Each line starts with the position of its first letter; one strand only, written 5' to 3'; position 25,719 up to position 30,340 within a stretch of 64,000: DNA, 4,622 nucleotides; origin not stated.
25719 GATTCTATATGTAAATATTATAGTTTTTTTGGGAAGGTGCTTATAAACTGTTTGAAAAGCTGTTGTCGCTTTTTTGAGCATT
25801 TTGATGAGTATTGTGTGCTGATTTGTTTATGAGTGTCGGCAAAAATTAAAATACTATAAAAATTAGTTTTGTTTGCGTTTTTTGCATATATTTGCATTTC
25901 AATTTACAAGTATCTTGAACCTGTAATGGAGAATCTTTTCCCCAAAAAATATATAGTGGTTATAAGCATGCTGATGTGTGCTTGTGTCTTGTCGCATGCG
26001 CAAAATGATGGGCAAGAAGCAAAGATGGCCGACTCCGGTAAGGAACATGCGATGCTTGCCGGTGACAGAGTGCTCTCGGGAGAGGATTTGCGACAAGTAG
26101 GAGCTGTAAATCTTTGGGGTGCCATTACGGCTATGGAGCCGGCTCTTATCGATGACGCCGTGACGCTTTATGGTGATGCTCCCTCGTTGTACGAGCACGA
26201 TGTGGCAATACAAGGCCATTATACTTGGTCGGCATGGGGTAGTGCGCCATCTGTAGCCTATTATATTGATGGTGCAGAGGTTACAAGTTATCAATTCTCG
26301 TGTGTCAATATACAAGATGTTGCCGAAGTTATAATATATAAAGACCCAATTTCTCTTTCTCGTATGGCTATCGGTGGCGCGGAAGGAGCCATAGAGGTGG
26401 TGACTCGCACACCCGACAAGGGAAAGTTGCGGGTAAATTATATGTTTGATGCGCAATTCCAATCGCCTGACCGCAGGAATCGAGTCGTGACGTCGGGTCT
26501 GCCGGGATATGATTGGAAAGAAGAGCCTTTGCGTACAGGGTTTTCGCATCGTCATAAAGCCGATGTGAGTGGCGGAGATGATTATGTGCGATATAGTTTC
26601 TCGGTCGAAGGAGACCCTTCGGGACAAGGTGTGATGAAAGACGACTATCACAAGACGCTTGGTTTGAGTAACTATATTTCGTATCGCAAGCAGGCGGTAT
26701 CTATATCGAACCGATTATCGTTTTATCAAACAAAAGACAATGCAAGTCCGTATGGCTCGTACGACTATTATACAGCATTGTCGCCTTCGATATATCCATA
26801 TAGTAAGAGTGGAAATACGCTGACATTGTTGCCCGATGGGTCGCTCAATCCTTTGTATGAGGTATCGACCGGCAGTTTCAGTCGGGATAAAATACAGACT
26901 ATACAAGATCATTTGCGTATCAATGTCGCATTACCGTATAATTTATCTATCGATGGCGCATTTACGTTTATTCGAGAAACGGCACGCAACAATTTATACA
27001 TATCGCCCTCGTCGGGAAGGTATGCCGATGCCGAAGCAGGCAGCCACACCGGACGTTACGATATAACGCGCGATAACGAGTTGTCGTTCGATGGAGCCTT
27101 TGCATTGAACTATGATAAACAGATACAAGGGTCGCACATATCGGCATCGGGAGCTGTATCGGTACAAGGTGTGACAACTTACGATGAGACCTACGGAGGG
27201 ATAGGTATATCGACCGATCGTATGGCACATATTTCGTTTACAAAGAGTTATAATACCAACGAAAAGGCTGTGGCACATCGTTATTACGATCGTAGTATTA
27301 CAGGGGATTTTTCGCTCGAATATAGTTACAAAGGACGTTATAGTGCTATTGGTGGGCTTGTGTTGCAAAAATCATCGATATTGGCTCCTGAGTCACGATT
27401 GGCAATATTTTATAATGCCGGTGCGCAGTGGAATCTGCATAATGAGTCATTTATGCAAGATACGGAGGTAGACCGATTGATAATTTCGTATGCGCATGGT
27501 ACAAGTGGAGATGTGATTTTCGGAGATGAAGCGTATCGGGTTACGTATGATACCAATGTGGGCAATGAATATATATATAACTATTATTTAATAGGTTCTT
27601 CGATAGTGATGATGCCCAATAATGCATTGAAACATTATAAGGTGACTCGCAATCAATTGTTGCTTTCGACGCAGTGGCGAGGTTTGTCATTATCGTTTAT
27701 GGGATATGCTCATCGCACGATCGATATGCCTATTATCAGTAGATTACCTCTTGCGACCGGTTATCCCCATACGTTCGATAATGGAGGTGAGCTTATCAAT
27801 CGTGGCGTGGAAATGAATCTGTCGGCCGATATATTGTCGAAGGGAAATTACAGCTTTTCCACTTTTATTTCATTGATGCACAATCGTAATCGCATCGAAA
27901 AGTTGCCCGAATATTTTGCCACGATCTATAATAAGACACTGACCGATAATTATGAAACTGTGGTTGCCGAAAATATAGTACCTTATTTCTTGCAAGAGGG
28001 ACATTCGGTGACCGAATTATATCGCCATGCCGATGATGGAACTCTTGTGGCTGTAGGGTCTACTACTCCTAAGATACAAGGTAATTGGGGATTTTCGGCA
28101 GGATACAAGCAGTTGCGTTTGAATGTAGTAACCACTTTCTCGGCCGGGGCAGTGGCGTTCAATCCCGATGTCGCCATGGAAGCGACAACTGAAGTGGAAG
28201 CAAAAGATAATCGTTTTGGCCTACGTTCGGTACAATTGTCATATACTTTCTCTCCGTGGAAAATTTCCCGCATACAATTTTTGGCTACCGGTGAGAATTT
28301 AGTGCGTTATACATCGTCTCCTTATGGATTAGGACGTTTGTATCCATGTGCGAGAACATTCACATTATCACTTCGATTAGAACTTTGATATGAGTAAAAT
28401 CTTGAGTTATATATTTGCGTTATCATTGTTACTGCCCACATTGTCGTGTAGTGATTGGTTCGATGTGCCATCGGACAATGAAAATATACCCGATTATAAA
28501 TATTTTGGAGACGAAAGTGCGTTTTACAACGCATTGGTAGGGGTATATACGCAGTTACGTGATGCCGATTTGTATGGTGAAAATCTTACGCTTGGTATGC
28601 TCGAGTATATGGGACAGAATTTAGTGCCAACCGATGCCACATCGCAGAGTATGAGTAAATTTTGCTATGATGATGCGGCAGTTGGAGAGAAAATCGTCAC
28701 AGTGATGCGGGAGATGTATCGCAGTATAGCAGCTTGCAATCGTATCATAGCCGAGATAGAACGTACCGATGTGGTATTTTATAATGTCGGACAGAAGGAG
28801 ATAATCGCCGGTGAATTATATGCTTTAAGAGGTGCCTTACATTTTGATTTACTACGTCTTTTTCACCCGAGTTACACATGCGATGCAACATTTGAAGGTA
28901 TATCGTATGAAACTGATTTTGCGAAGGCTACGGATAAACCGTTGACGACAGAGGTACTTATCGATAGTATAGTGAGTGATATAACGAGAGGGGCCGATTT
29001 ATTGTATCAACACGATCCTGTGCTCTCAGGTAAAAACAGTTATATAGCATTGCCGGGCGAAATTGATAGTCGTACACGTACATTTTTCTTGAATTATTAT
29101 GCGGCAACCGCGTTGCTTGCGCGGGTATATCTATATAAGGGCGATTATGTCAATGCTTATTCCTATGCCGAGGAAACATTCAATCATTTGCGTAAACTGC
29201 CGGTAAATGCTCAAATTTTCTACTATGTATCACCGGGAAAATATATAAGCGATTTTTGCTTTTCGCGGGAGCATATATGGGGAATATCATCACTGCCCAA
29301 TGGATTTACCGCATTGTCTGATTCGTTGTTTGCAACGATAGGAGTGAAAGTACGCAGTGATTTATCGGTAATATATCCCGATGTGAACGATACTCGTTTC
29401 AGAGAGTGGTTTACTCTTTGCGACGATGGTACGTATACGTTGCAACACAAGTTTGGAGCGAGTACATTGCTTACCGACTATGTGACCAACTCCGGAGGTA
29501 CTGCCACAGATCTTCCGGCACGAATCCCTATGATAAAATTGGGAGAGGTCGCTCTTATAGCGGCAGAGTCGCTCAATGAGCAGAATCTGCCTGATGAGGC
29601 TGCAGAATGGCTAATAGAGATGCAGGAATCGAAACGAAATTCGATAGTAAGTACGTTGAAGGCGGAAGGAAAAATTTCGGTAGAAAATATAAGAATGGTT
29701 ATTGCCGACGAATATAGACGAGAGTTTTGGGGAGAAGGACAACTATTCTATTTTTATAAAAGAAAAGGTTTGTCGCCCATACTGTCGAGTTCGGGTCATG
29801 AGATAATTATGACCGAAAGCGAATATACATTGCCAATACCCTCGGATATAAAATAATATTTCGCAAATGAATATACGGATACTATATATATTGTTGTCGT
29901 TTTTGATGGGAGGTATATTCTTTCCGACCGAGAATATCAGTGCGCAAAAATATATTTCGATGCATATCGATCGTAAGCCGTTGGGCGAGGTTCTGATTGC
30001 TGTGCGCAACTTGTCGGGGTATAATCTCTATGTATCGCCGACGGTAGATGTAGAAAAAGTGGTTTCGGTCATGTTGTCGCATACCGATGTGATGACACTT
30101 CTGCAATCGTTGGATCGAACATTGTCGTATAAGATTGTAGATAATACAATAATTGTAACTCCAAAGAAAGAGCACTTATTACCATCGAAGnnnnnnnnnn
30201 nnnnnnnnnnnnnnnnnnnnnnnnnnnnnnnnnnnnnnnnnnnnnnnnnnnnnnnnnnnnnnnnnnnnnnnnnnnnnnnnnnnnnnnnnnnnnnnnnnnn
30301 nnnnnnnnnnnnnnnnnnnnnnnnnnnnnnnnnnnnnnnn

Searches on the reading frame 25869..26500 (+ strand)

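Call 75: search_protein_families(library=pfam, proteins=[window:25869-26500:+], max_evalue=10)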
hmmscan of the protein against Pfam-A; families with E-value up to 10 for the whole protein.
window:25869-26500:+ (210 aa): 1 family
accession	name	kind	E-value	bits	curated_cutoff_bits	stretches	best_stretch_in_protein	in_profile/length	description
PF07715.20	Plug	-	0.026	15.5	23.9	1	68-170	11-106/107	TonB-dependent Receptor Plug Domain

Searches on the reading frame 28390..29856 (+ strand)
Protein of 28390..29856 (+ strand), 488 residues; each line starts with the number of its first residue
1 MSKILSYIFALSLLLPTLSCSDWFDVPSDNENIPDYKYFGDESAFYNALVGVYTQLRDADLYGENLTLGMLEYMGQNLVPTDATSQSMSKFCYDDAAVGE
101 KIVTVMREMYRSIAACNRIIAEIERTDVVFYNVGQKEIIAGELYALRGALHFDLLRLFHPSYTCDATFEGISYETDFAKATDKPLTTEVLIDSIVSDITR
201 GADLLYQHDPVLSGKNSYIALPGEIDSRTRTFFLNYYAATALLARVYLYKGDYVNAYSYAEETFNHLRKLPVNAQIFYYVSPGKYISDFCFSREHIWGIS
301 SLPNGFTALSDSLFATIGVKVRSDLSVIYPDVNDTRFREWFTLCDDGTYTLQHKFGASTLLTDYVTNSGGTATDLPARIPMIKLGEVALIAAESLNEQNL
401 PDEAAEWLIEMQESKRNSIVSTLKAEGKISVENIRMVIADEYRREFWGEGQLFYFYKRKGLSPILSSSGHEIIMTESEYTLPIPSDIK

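Call 56: find_related_loci(query=window:28390-29856:+, collection=metagenome_contigs, flank=10000)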
Query window:28390-29856:+ (488 aa) in metagenome_contigs; peptide patterns used: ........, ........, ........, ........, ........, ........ (x = any residue, [..] = any of these).
45 stretches matched a pattern, but none encodes a relative of the query by tblastn (E <= 1e-3).

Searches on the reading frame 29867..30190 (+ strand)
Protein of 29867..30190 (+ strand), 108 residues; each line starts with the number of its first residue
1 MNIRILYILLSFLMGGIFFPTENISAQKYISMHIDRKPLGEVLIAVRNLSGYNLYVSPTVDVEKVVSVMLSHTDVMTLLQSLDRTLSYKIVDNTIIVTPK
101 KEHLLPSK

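Call 75: search_protein_families(library=pfam, proteins=[window:29867-30190:+], max_evalue=10)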
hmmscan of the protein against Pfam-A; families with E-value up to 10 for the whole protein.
window:29867-30190:+ (108 aa): 1 family
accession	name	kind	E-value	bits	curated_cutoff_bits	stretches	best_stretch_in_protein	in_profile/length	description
PF07660.19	STN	-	0.011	15.9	28.4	1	86-100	38-52/52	Secretin and TonB N terminus short domain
